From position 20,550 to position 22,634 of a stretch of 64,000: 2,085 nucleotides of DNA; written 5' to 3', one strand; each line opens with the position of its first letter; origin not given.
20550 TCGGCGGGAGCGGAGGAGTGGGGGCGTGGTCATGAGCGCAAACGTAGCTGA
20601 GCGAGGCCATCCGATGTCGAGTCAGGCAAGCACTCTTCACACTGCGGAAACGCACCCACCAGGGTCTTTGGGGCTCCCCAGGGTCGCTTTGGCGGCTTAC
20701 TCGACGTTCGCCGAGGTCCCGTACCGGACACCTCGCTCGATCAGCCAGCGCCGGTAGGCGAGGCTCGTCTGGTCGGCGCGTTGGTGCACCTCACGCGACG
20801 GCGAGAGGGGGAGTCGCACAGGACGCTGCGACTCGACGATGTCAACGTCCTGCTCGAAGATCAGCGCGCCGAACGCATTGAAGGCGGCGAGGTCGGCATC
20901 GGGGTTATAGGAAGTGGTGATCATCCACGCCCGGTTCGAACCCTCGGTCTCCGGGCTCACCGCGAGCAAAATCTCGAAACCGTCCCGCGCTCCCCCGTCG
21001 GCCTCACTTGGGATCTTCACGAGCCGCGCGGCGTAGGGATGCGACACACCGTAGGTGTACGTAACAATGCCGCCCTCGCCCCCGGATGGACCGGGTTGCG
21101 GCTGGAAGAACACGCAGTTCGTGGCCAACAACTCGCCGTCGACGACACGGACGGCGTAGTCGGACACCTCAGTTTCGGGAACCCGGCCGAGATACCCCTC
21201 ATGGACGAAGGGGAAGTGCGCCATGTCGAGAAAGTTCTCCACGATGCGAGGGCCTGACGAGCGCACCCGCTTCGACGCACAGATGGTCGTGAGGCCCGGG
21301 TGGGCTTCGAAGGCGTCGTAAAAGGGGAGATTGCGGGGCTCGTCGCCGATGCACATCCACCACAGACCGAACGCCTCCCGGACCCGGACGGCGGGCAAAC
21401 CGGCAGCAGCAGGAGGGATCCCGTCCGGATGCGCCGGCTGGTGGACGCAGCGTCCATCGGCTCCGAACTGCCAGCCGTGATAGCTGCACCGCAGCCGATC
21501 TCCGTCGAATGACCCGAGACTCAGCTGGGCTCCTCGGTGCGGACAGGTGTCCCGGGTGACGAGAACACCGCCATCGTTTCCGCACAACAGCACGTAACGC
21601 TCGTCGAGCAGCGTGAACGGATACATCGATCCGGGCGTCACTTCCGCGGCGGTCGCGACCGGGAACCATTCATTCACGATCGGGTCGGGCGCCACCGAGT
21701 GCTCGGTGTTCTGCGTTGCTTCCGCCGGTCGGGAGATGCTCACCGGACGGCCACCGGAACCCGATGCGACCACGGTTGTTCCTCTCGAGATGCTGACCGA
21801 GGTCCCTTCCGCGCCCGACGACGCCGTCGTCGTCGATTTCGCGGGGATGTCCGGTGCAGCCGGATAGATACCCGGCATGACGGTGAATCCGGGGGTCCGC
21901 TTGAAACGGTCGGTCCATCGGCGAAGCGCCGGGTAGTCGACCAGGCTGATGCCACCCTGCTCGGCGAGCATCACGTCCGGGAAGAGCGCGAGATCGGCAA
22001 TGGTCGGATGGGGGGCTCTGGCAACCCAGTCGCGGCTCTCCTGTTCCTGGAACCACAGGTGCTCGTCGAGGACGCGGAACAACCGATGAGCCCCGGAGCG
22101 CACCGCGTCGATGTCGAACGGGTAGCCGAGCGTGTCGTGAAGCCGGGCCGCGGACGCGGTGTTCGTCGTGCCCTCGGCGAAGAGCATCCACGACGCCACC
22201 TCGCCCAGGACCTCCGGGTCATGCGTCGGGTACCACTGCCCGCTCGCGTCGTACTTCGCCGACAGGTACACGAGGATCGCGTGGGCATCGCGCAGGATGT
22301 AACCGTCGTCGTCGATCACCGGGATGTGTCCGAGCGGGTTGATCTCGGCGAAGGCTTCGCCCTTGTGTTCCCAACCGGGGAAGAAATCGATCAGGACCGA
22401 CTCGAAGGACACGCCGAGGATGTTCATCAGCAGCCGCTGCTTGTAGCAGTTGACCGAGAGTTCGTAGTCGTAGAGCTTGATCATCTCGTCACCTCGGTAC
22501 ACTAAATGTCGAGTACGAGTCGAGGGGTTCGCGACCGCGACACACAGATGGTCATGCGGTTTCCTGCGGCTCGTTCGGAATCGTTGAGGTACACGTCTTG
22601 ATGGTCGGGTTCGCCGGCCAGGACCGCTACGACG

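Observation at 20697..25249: NdmCDE-like domain distribution: Rieske-less oxygenase + Rieske-bearing reductase + GST (fused here to a second, complete Rieske oxygenase)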

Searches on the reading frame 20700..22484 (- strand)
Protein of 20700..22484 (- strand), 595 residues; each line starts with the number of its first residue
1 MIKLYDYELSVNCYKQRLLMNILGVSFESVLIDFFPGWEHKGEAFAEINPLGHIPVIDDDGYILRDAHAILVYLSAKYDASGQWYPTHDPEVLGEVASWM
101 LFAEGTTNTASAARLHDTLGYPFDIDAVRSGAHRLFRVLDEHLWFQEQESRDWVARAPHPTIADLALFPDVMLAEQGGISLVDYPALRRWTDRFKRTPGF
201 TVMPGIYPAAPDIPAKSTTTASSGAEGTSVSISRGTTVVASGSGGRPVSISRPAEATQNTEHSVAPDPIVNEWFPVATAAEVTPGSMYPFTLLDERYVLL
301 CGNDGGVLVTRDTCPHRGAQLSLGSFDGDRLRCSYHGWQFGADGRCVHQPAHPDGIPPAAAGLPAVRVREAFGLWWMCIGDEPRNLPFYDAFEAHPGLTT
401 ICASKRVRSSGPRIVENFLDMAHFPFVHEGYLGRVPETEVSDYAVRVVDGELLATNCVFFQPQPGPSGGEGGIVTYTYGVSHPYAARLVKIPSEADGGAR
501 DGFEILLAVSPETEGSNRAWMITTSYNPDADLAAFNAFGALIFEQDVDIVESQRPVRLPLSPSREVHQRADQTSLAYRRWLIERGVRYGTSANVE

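Call 4: search_protein_families(library=pfam, proteins=[window:20700-22484:-], max_evalue=0.01)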
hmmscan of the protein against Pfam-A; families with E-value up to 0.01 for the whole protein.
window:20700-22484:- (595 aa): 7 families
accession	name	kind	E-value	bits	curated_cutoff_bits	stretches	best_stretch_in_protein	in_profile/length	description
PF00355.32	Rieske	-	3.7e-21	75.3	20.3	1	272-353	1-82/88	Rieske [2Fe-2S] domain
PF19112.6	VanA_C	-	1.4e-18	68.2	23.5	1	412-581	6-187/193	Vanillate O-demethylase oxygenase C-terminal domain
PF13417.12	GST_N_3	-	1.9e-10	41.3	22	1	4-80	1-73/75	Glutathione S-transferase, N-terminal domain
PF13409.12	GST_N_2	-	6.1e-08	33.6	25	1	10-75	2-68/70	Glutathione S-transferase, N-terminal domain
PF02798.26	GST_N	-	6.4e-08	33.3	20.9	1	2-75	3-75/76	Glutathione S-transferase, N-terminal domain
PF19298.5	KshA_C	-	0.00017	22.2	23.3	1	402-564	32-192/207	3-Ketosteroid 9alpha-hydroxylase C-terminal domain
PF13410.11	GST_C_2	-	0.00031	21.2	24.9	1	125-193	4-69/69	Glutathione S-transferase, C-terminal domain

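Call 5: search_protein_families(library=ncbifam, proteins=[window:20700-22484:-], max_evalue=0.01)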
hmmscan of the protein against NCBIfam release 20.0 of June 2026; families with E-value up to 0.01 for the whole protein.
window:20700-22484:- (595 aa): 7 families
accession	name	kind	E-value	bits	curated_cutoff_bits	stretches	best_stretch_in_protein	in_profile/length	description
TIGR01262.1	maiA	equivalog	1.4e-14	54.3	171.05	2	3-81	1-80/211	maleylacetoacetate isomerase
NF052579.1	BetMthstMoxSdmAMthl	equivalog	3.3e-12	46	600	1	271-423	16-174/351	4beta-methylsterol monooxygenase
NF058607.1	GlBtMonoOxGbcA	equivalog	1.8e-07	29.9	670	1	271-386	54-172/420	glycine betaine monooxygenase oxygenase subunit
NF050814.1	FtsZBindFzlA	equivalog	2.4e-05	24.2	300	1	3-201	6-207/228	FtsZ-binding protein FzlA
NF010579.0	PRK13972.1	equivalog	3.5e-05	23.4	332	1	1-198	1-197/215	GSH-dependent disulfide bond oxidoreductase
NF042946.1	3PPDioc_HcaE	equivalog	0.00078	18.5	830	1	294-352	61-120/450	3-phenylpropionate/cinnamic acid dioxygenase subunit alpha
NF007831.0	PRK10542.1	equivalog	0.0035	16.9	198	1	23-79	21-78/201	glutathione transferase GstA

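Call 8: search_solved_structures(query=window:20700-22484:-, max_evalue=0.01)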
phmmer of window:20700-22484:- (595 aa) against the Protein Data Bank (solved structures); distinct sequences matched with E-value up to 0.01: 186 (the best 60 are shown).
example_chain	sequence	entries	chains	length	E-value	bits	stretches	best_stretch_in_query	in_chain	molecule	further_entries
6wnc_A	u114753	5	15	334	3.6e-48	167.6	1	269-590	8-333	SxtDIOX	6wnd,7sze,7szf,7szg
6wn3_A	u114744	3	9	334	7.3e-48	166.6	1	269-590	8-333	SxtT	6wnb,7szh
6ick_A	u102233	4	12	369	2.5e-31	112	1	271-584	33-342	Methylxanthine N1-demethylase NdmA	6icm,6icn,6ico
6icp_A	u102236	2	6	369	3.2e-30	108.3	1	271-584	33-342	Methylxanthine N1-demethylase NdmA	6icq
6icl_A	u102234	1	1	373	1.7e-22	82.8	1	273-583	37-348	Methylxanthine N3-demethylase NdmB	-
7fhr_A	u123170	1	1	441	2.2e-20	75.8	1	273-430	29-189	Putative Phthalate 4,5-dioxygenase, subunit alpha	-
7qwt_A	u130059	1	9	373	1.1e-19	73.5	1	271-429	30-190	Rieske (2Fe-2S) domain protein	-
3m3m_A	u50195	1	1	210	4.2e-18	68.3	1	3-199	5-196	Glutathione S-transferase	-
3gb4_A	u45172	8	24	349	5.2e-17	64.7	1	270-453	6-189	DdmC | Dicamba O-demethylase, oxygenase component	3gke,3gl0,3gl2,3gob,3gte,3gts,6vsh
4gsn_A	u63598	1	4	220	1.6e-13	53.2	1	3-202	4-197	Glutathione S-transferase E2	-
4f0b_A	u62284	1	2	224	1.7e-13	53.1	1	41-200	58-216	THIOL TRANSFERASE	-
3zml_A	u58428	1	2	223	1.8e-13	53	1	3-201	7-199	GLUTATHIONE S-TRANSFERASE E2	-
3zmk_A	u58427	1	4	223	2.3e-13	52.7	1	3-201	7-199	GLUTATHIONE S-TRANSFERASE E2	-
9ina_A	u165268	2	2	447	3.7e-13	52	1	272-432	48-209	Rieske (2Fe-2S) domain protein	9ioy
2il3_A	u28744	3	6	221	3.8e-13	51.9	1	3-201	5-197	Epsilon-class Glutathione S-transferase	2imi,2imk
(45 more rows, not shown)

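Call 34: find_homologous_proteins(query=window:20700-22484:-, max_evalue=1e-10)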
Query window:20700-22484:- (595 aa): 402 proteins with E <= 1e-10 among 8000 candidates; the best 120 are listed.
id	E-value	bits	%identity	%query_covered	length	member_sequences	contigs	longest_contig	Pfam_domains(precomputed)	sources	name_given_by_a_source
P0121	0.0e+0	1177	85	100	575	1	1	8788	PF13417.13,PF00355.33,PF02798.27,PF19112.7,PF13409.13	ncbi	-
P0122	0.0e+0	1175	86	100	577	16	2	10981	PF13417.13,PF00355.33,PF02798.27,PF19112.7,PF13409.13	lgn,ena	-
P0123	0.0e+0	1156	83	100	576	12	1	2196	PF13417.13,PF00355.33,PF02798.27,PF19112.7,PF13409.13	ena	-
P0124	0.0e+0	1151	82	100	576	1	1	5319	PF13417.13,PF00355.33,PF02798.27,PF19112.7,PF13409.13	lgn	-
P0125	0.0e+0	1064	77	100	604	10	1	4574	PF13417.13,PF00355.33,PF02798.27,PF19112.7,PF13409.13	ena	-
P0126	0.0e+0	1044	75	100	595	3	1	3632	PF13417.13,PF00355.33,PF02798.27,PF19112.7,PF13409.13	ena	-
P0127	2.1e-163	563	70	58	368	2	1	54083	PF00355.33,PF19112.7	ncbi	-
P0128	3.2e-145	503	66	55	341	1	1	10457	PF00355.33,PF19112.7,PF19298.6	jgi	jgi:phenylpropionate dioxygenase-like ring-hydroxylating dioxygenase large terminal subunit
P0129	3.0e-141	490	63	55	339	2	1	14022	PF00355.33,PF19112.7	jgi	jgi:phenylpropionate dioxygenase-like ring-hydroxylating dioxygenase large terminal subunit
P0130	3.9e-141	490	63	56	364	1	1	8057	PF00355.33,PF19112.7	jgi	jgi:phenylpropionate dioxygenase-like ring-hydroxylating dioxygenase large terminal subunit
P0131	1.6e-139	484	63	55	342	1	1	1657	PF00355.33,PF19112.7,PF19298.6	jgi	jgi:phenylpropionate dioxygenase-like ring-hydroxylating dioxygenase large terminal subunit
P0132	5.2e-138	479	65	55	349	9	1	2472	PF00355.33,PF19112.7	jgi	jgi:phenylpropionate dioxygenase-like ring-hydroxylating dioxygenase large terminal subunit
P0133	2.7e-137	477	62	55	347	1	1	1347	PF00355.33,PF19112.7,PF19298.6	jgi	-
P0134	1.1e-136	475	62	55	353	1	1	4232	PF00355.33,PF19112.7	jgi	jgi:phenylpropionate dioxygenase-like ring-hydroxylating dioxygenase large terminal subunit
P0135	2.1e-136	474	60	57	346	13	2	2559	PF00355.33,PF19112.7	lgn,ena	-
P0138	6.0e-134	466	63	55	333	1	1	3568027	PF00355.33,PF19112.7,PF19298.6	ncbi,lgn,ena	-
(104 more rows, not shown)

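Call 36: find_encoding_contigs(protein=P0127, flank=10000, max_places=2)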
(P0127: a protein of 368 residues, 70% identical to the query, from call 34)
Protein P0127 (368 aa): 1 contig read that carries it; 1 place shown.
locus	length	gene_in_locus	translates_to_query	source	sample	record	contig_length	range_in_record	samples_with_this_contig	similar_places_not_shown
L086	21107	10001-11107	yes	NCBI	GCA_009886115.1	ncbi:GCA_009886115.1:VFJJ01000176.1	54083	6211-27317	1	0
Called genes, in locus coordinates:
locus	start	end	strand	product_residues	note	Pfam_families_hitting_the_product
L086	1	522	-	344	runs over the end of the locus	PF00960:Neocarzinostat (faint)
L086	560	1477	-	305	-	PF10920:DUF2705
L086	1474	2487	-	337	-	PF00005:ABC_tran, PF13304:AAA_21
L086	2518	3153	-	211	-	-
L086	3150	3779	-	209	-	PF07638:Sigma70_ECF (weak), PF04542:Sigma70_r2, PF08281:Sigma70_r4_2, PF04545:Sigma70_r4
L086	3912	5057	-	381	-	PF00296:Bac_luciferase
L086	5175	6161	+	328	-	PF00892:EamA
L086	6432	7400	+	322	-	PF19112:VanA_C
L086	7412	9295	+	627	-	PF00355:Rieske, PF22290:DmmA-like_N (weak), PF00175:NAD_binding_1 (faint), PF00111:Fer2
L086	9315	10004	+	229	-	PF02798:GST_N, PF13417:GST_N_3, PF13409:GST_N_2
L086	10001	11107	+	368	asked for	PF00355:Rieske, PF19112:VanA_C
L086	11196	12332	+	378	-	PF02608:Bmp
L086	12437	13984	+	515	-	PF00005:ABC_tran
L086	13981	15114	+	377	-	PF02653:BPD_transp_2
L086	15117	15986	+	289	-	PF02653:BPD_transp_2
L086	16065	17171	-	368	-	PF00355:Rieske, PF19112:VanA_C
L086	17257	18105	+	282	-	PF09296:NUDIX-like, PF09297:Zn_ribbon_NUD, PF00293:NUDIX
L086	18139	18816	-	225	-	PF00072:Response_reg, PF04545:Sigma70_r4, PF08281:Sigma70_r4_2, PF00196:GerE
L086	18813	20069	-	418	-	PF04024:PspC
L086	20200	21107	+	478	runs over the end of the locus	PF04024:PspC, PF09922:LiaF-like_C (weak)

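Call 37: find_encoding_contigs(protein=P0138, flank=10000, max_places=2)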
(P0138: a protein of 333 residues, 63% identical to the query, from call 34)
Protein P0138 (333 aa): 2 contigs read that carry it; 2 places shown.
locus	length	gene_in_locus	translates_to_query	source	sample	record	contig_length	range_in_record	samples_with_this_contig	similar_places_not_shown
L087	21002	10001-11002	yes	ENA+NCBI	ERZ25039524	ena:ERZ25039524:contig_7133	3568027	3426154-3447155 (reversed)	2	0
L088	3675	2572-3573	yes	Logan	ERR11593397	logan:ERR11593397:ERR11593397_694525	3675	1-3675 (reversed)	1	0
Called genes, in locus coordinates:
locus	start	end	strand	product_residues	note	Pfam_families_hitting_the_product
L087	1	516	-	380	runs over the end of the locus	PF00355:Rieske, PF00848:Ring_hydroxyl_A, PF19112:VanA_C (weak)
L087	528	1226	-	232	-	PF00266:Aminotran_5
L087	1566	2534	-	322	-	PF00106:adh_short, PF08659:KR, PF13561:adh_short_C2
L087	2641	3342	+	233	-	PF00378:ECH_1, PF16113:ECH_2 (weak)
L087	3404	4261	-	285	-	PF00106:adh_short, PF13561:adh_short_C2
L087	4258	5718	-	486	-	PF00135:COesterase, PF07859:Abhydrolase_3, PF20434:BD-FAE (weak)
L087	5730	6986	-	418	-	PF04909:Amidohydro_2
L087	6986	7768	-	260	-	PF00596:Aldolase_II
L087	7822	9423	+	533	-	PF00501:AMP-binding, PF13193:AMP-binding_C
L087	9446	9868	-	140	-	PF22091:DUF6941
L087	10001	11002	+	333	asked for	PF00355:Rieske, PF19298:KshA_C (weak), PF19112:VanA_C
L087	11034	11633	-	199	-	PF09347:DUF1989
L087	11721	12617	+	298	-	PF00106:adh_short (weak), PF13561:adh_short_C2, PF00106:adh_short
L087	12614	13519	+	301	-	PF00296:Bac_luciferase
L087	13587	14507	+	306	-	PF04909:Amidohydro_2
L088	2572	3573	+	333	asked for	PF00355:Rieske, PF19298:KshA_C (weak), PF19112:VanA_C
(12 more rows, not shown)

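Call 85: search_protein_representatives(protein=window:20700-22484:-)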
Query: 595 residues. Proteins with E-value up to 0.001 (for the whole library): 16333; up to 1e-10: 4626; up to 1e-30: 240. The best 150 are listed.
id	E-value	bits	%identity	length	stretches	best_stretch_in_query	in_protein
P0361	4.8e-122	424.9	57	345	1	265-593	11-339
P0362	8.6e-100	351.4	51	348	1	267-594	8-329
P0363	2.7e-79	283.7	73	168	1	2-169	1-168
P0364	6.4e-78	279.1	44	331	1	267-591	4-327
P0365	5.1e-73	263.0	60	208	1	267-461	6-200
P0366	7.6e-73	262.4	61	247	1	1-178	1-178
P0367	8.4e-70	252.3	42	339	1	269-591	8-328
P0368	2.5e-68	247.5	52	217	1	1-212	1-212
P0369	9.8e-66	238.9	41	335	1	269-591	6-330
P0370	6.6e-65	236.2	43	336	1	268-590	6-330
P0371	4.6e-64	233.4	42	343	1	266-590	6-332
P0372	5.5e-64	233.1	41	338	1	260-590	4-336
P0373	1.9e-63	231.4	42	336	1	268-590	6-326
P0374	4.1e-63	230.2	51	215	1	1-211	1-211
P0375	7.2e-62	226.1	41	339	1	269-593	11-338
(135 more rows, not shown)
